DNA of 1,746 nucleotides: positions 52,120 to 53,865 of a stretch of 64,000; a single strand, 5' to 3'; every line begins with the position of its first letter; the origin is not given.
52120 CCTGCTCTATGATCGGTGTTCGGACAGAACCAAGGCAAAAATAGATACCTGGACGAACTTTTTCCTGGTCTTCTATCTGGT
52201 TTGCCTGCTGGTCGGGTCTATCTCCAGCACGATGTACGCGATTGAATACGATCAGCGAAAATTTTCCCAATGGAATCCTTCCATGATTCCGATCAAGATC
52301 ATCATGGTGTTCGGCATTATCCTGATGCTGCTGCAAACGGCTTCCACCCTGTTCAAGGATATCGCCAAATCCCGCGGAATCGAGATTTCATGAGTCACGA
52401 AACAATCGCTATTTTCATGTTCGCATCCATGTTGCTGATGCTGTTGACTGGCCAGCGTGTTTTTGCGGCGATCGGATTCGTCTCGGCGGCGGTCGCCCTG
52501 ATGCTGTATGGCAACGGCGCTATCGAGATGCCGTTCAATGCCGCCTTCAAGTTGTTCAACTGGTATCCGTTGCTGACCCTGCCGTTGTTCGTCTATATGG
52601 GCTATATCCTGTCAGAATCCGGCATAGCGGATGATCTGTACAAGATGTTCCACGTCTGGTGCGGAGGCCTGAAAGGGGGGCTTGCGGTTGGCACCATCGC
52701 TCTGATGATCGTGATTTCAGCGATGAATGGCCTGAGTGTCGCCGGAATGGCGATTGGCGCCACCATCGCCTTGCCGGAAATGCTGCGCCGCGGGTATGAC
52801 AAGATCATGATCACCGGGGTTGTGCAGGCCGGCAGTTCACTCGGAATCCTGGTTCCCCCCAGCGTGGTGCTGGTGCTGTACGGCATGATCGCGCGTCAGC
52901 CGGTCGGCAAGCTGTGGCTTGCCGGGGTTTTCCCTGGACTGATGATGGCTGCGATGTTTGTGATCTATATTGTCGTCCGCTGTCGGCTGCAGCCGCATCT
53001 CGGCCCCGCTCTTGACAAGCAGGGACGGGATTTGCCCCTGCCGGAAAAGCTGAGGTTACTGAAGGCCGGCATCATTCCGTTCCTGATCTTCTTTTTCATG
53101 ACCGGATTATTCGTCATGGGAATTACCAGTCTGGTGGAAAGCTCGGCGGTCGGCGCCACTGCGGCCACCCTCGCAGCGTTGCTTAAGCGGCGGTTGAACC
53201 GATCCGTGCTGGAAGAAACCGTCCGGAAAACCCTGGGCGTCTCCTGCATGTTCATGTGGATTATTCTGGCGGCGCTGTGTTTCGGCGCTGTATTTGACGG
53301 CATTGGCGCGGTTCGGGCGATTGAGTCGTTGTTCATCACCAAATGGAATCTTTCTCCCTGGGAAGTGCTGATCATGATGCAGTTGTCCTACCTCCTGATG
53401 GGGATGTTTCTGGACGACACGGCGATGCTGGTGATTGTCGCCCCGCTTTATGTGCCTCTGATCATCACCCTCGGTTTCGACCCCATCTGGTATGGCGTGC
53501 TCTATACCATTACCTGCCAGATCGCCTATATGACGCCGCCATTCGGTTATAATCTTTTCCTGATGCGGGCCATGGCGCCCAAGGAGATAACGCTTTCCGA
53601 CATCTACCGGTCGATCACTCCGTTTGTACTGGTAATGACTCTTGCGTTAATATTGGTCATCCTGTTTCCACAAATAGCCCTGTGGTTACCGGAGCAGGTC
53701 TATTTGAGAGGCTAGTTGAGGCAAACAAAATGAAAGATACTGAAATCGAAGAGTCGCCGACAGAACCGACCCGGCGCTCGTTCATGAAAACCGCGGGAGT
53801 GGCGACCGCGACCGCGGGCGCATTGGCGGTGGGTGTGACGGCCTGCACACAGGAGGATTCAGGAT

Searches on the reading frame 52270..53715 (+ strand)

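Call 59: search_protein_families(library=ncbifam, proteins=[window:52270-53715:+], max_evalue=1e-20)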
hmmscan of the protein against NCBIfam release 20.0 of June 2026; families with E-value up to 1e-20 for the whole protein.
window:52270-53715:+ (481 aa): 2 families
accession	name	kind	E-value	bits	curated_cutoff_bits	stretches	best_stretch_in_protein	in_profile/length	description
TIGR00786.1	dctM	subfamily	1.3e-77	261.2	268.45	1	64-474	4-405/405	TRAP transporter large permease subunit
NF011634.1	PRK15060.1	equivalog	3.4e-30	105.4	800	1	97-469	52-416/425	2,3-diketo-L-gulonate TRAP transporter large permease YiaN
